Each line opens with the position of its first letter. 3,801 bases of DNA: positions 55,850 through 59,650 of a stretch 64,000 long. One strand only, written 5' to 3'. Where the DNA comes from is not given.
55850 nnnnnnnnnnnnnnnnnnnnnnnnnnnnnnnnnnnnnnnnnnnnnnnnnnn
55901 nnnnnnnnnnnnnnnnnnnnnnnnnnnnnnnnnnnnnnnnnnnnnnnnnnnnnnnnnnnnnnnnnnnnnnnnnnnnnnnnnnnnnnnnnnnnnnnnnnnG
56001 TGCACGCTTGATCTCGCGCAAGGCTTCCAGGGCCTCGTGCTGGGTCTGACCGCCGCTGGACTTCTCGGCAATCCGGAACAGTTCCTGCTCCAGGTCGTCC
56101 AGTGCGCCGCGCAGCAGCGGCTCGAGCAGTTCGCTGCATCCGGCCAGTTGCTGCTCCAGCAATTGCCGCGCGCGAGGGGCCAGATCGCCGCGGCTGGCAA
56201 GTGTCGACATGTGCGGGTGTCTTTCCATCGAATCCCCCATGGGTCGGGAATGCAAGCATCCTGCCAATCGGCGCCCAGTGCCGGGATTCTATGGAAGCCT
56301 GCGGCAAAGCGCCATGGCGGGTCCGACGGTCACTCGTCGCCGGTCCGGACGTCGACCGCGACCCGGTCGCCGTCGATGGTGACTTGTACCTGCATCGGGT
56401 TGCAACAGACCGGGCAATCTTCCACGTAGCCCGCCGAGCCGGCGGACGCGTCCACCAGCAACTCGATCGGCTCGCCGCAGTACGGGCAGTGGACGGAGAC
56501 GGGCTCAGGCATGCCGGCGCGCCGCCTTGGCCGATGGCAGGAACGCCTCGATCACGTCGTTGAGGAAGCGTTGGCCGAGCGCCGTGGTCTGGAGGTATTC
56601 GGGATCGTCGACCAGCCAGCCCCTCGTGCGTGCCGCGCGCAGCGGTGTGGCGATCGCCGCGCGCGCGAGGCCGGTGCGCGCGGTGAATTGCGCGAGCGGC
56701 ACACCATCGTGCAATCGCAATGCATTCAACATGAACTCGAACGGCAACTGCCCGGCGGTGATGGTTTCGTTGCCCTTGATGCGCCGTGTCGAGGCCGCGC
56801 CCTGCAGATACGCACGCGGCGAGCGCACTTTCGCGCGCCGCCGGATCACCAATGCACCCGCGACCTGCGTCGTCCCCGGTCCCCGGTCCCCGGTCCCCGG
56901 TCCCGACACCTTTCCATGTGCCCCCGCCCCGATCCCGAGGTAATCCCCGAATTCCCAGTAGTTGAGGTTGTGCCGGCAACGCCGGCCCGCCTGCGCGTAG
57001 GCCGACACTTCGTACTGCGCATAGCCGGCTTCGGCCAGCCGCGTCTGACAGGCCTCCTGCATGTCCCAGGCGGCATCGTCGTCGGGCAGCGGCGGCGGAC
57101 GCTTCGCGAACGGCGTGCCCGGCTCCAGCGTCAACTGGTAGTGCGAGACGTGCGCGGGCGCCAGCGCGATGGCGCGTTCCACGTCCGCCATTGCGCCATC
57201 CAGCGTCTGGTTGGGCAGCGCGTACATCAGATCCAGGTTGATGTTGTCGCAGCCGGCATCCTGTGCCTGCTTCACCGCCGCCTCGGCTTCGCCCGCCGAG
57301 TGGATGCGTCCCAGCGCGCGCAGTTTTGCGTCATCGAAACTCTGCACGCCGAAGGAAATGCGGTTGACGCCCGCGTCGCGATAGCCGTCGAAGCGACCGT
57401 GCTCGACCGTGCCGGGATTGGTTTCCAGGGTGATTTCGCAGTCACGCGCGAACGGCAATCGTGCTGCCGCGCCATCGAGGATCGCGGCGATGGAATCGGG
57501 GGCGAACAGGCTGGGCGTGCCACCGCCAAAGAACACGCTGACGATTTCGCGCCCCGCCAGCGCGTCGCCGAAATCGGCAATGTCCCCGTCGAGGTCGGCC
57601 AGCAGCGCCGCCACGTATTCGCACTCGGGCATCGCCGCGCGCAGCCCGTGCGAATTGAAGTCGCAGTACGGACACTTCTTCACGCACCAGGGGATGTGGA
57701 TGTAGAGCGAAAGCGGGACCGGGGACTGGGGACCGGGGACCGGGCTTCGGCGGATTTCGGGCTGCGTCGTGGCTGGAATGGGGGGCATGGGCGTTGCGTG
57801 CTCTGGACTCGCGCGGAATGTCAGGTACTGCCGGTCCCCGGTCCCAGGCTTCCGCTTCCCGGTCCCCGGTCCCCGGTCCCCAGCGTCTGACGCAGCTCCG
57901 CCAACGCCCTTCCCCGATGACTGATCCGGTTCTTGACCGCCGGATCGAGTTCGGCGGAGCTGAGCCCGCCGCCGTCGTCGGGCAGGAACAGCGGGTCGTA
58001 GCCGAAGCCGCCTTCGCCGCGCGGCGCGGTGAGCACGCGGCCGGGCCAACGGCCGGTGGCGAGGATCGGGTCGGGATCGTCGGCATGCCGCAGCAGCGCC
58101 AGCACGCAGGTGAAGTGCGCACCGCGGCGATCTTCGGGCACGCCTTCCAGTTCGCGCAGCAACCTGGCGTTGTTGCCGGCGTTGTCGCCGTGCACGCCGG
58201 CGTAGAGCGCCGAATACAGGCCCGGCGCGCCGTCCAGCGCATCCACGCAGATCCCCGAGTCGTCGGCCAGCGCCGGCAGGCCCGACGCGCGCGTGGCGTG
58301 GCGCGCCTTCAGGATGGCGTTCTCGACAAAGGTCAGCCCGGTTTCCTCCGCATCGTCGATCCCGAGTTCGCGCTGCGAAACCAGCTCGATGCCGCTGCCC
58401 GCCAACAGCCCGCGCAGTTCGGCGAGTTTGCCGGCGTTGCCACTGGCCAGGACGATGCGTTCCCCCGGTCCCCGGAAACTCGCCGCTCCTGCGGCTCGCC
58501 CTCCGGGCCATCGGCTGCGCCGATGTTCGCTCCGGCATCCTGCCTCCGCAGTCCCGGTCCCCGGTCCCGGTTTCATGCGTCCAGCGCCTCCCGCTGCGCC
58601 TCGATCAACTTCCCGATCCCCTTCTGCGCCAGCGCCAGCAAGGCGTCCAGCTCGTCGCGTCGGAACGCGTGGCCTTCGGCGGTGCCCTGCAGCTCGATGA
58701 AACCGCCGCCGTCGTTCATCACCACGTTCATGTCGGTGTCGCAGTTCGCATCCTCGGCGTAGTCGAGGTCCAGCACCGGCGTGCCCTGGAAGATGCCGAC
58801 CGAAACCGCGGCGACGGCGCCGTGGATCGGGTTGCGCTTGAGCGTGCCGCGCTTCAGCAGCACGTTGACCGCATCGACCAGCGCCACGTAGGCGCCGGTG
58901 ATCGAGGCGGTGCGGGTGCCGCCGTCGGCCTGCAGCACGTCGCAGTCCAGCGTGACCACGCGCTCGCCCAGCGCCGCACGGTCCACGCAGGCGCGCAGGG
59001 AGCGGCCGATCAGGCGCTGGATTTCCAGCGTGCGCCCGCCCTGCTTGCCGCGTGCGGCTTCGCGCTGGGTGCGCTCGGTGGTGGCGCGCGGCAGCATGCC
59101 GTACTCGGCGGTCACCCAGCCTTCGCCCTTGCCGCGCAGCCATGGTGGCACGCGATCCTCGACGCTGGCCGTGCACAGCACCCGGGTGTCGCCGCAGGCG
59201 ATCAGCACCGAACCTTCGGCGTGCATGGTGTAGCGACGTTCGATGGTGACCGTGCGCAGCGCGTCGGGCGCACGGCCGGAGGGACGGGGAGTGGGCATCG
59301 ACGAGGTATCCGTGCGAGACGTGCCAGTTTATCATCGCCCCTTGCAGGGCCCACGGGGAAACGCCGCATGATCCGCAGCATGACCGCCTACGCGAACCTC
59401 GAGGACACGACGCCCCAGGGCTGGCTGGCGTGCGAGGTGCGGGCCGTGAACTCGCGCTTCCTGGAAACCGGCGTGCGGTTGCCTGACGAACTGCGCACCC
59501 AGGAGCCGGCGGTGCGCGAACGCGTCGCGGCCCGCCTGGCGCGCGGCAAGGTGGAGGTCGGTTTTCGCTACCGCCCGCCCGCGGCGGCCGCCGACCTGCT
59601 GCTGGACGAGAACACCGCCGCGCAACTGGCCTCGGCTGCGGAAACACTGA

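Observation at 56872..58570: GGGGACC heptanucleotide microsatellites in five clusters, translated in frame inside rdgB and hemW; canonical G-quadruplex motifs in the mRNA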

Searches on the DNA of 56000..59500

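Call 32: search_rna_families(source=window, start=56000, end=59500, threshold=evalue, max_evalue=1)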
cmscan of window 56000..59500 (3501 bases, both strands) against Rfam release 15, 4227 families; matches with E-value up to 1: 3.
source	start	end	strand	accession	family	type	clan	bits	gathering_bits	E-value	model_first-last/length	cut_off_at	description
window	59331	59426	-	RF02169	PVT1_6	Gene; lncRNA;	-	24.2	45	0.26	1-113/113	no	Pvt1 oncogene conserved region 6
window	58465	58538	-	RF02902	AaHKsRNA22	Gene; sRNA;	-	21.7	39.8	0.56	1-101/101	no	Aggregatibacter sRNA 22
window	58327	58452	-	RF02919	ilvB-OMG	Cis-reg;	-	15.4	95.9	0.25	1-209/209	no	ilvB-OMG RNA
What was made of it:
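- On Rickettsia palindromic elements (in-frame selfish repeats): There is no Rfam hit (call 32).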

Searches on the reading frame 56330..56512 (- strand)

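Call 82: search_protein_families(library=pfam, proteins=[window:56330-56512:-], max_evalue=0.001)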
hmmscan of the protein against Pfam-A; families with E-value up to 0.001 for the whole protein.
window:56330-56512:- (60 aa): 2 families
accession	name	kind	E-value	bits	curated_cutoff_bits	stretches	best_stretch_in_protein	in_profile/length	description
PF14255.11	Cys_rich_CPXG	-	2e-21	76.1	25.2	1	7-55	1-49/52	Cysteine-rich CPXCG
PF24076.1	DUF7368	-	0.00012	22.5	27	1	6-59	63-118/163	Family of unknown function (DUF7368)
